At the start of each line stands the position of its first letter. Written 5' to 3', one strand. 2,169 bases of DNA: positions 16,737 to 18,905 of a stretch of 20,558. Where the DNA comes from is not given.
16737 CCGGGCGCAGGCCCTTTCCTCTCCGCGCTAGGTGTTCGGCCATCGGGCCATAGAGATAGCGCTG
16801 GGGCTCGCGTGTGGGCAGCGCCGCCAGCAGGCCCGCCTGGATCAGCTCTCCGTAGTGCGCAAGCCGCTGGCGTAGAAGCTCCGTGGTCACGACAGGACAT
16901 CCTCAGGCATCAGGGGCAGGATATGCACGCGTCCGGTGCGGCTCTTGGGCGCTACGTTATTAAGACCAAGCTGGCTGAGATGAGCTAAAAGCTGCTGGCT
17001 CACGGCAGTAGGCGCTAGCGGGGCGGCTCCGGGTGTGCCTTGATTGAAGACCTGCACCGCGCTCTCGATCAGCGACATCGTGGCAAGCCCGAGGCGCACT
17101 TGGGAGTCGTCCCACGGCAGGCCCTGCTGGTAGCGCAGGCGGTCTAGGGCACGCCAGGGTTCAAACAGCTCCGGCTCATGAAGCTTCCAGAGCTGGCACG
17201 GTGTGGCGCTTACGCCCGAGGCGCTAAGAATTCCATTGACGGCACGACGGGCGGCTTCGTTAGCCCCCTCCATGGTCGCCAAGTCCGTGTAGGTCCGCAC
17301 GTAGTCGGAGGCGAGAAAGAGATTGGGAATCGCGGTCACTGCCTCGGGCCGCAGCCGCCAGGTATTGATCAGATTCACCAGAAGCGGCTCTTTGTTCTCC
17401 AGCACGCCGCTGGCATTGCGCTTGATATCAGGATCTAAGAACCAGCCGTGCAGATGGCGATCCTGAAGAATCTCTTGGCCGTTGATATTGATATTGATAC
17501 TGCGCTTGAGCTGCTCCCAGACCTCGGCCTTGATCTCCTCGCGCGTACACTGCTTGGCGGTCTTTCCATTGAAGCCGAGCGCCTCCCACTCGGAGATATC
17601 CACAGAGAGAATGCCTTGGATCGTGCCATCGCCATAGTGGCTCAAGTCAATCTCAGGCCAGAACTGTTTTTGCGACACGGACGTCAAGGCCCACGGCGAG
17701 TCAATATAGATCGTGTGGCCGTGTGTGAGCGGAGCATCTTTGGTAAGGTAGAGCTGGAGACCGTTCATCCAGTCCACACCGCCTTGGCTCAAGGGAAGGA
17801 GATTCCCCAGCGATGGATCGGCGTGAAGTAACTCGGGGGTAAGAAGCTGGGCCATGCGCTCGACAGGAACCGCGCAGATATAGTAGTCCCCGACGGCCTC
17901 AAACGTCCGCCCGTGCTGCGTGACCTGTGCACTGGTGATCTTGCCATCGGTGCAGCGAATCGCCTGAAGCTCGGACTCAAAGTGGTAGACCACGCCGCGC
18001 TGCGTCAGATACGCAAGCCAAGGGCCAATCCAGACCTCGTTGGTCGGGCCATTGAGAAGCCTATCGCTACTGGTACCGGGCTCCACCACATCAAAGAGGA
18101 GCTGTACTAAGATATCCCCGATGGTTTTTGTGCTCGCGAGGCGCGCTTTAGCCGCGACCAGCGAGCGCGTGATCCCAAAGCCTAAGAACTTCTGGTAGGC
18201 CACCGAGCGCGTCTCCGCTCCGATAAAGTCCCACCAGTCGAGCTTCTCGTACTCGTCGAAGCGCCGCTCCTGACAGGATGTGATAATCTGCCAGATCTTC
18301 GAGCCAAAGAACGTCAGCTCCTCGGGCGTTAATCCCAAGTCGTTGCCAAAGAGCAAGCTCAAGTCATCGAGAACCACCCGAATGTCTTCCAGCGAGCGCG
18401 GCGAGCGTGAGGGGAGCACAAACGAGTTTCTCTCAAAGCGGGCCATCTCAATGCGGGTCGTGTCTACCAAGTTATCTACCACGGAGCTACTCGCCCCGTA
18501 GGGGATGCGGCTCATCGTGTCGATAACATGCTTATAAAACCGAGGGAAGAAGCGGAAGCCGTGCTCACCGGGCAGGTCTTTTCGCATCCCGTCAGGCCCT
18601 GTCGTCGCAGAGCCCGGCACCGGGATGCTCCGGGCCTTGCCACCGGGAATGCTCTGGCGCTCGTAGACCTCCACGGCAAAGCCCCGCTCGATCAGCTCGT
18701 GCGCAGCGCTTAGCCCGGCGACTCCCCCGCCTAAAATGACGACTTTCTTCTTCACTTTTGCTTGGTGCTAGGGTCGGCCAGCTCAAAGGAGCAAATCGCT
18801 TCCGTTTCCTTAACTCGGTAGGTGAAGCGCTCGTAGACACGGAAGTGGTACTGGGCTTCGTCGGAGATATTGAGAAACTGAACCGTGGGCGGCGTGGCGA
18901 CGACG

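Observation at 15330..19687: Family-1-like encapsulin shell gene translationally coupled to an isoprenoid-type enzyme set (CrtI-superfamily FAD oxidoreductase plus polyprenyl diphosphate synthase plus hypothetical)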

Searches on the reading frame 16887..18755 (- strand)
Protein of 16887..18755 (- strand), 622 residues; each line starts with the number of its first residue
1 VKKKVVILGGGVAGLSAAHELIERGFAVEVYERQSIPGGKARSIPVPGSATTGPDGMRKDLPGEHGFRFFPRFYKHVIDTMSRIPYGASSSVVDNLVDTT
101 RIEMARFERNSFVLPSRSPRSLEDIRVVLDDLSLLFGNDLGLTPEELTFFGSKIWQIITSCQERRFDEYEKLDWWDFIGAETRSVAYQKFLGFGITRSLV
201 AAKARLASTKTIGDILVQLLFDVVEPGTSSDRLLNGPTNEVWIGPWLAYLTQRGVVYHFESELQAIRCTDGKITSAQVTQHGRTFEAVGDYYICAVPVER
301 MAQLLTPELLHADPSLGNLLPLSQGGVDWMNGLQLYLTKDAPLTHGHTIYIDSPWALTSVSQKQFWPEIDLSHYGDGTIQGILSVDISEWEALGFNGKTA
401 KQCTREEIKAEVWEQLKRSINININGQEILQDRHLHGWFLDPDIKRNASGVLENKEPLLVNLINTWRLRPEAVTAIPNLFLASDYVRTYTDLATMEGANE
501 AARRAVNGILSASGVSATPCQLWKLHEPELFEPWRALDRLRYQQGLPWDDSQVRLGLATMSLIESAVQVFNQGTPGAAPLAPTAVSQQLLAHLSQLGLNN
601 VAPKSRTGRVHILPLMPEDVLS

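Call 5: search_protein_families(library=pfam, proteins=[window:16887-18755:-], max_evalue=0.01)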
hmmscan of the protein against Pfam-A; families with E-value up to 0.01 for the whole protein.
window:16887-18755:- (622 aa): 12 families
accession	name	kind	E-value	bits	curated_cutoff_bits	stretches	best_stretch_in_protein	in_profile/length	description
PF01593.30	Amino_oxidase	-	1.9e-20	74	19.8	1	12-510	1-443/443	Flavin containing amine oxidoreductase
PF13450.12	NAD_binding_8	-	5.2e-11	43.1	21.9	1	7-71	1-53/68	NAD(P)-binding Rossmann-like domain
PF01266.30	DAO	-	2.1e-09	37.8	27.9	1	4-39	1-36/353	FAD dependent oxidoreductase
PF07992.20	Pyr_redox_2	-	6.1e-05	23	26.1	1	3-38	1-37/291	Pyridine nucleotide-disulphide oxidoreductase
PF00890.30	FAD_binding_2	-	8.9e-05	22.3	20.4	1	5-34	2-31/414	FAD binding domain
PF12831.13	FAD_oxidored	-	0.00023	21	27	0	5-43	2-40/416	FAD dependent oxidoreductase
PF03486.20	HI0933_like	-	0.00041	20.3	50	1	4-40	2-38/244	HI0933-like protein Rossmann domain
PF06100.17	MCRA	-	0.0011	18.4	23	0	3-44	2-47/495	MCRA family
PF01946.23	Thi4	-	0.0018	18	26.2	1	3-40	18-56/235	Thi4 family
PF00070.33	Pyr_redox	-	0.0028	18.6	22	0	4-35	1-32/82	Pyridine nucleotide-disulphide oxidoreductase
PF01262.27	AlaDh_PNT_C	-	0.0031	17.4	23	1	4-34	30-60/214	Alanine dehydrogenase/PNT, C-terminal domain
PF01494.25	FAD_binding_3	-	0.0039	16.9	22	1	4-35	3-34/349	FAD binding domain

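Call 6: search_protein_families(library=ncbifam, proteins=[window:16887-18755:-], max_evalue=0.01)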
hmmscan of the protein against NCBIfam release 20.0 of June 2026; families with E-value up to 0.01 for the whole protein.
window:16887-18755:- (622 aa): 54 families (the best 25 are shown)
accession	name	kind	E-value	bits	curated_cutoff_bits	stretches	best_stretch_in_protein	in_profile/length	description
TIGR03467.1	HpnE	equivalog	2.2e-23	83.3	283.05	3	5-48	1-44/430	hydroxysqualene dehydroxylase HpnE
TIGR02732.1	zeta_caro_desat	equivalog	2.5e-12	46.4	622.15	1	4-43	1-40/474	9,9'-di-cis-zeta-carotene desaturase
TIGR02731.1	phytoene_desat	equivalog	5.4e-12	45.2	569.4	1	143-306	120-282/453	15-cis-phytoene desaturase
NF005548.0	PRK07208.1-4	equivalog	1.5e-10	40.3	389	1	2-46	3-47/488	hypothetical protein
NF005560.0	PRK07233.1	equivalog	2.8e-10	39.6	252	1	4-44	2-42/435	hypothetical protein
NF045637.1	carotdesatCrtDProt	equivalog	1.1e-09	37.4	580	1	5-54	1-51/485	1-hydroxycarotenoid 3,4-desaturase CrtD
NF005547.0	PRK07208.1-3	equivalog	1.2e-08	34.2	380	1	2-51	4-47/465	hypothetical protein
NF009410.0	PRK12771.1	subfamily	1.5e-07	30.4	516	1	3-40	139-176/566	NAD(P)-binding protein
NF058655.1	CrtID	equivalog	7.6e-07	28.3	640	1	5-44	1-40/478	bifunctional phytoene desaturase/3,4-desaturase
TIGR03197.1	MnmC_Cterm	equivalog_domain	1e-06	28.1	174.2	1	4-42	1-39/400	FAD-dependent 5-carboxymethylaminomethyl-2-thiouridine(34) oxidoreductase MnmC1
NF045599.1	bili_reduct_long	exception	1e-06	27.3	750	1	2-43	381-422/641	bilirubin reductase, long form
NF045663.1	diclust_near_Sec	equivalog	1.9e-06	26.3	530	1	2-45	106-149/759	pyridine nucleotide-disulfide oxidoreductase/dicluster-binding protein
NF009409.0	PRK12770.1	subfamily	2.6e-06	26.8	343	1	2-39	18-55/360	putative glutamate synthase subunit beta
TIGR03997.1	mycofact_OYE_2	equivalog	2.6e-06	26.1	793.15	1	2-43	379-420/645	mycofactocin system FadH/OYE family oxidoreductase 2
NF010590.0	PRK13984.1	equivalog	3.2e-06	25.6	946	1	2-42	288-328/611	putative oxidoreductase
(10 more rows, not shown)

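Call 33: search_solved_structures(query=window:16887-18755:-, max_evalue=0.01)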
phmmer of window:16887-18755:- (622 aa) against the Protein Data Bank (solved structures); distinct sequences matched with E-value up to 0.01: 10.
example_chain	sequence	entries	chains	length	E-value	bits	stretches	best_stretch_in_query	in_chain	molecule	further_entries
1sez_A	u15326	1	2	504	0.0013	20.2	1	3-48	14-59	Protoporphyrinogen oxidase, mitochondrial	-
3we0_A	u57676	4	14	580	0.0019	19.6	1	4-80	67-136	L-amino acid oxidase/monooxygenase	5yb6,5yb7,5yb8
2jae_A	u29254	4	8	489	0.0023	19.4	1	4-43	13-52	L-AMINO ACID OXIDASE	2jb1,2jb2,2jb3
1f8r_A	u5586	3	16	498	0.0024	19.3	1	3-44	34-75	L-AMINO ACID OXIDASE | L-amino-acid oxidase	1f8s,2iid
4rep_A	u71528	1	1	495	0.0033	18.9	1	3-57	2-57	Gamma-carotene desaturase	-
7cyx_A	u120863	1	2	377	0.0042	18.5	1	3-40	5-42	Glycine oxidase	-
5vj7_A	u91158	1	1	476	0.0045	18.4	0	3-40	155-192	Oxidoreductase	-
1y56_B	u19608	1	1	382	0.0045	18.4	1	2-40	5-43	sarcosine oxidase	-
7oxl_A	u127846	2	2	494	0.0066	17.9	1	4-50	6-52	Spermine oxidase,Spermine oxidase,Spermine oxidase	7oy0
7rt0_A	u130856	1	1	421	0.0068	17.8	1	4-65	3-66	4-methylaminobutanoate oxidase (methylamine-forming)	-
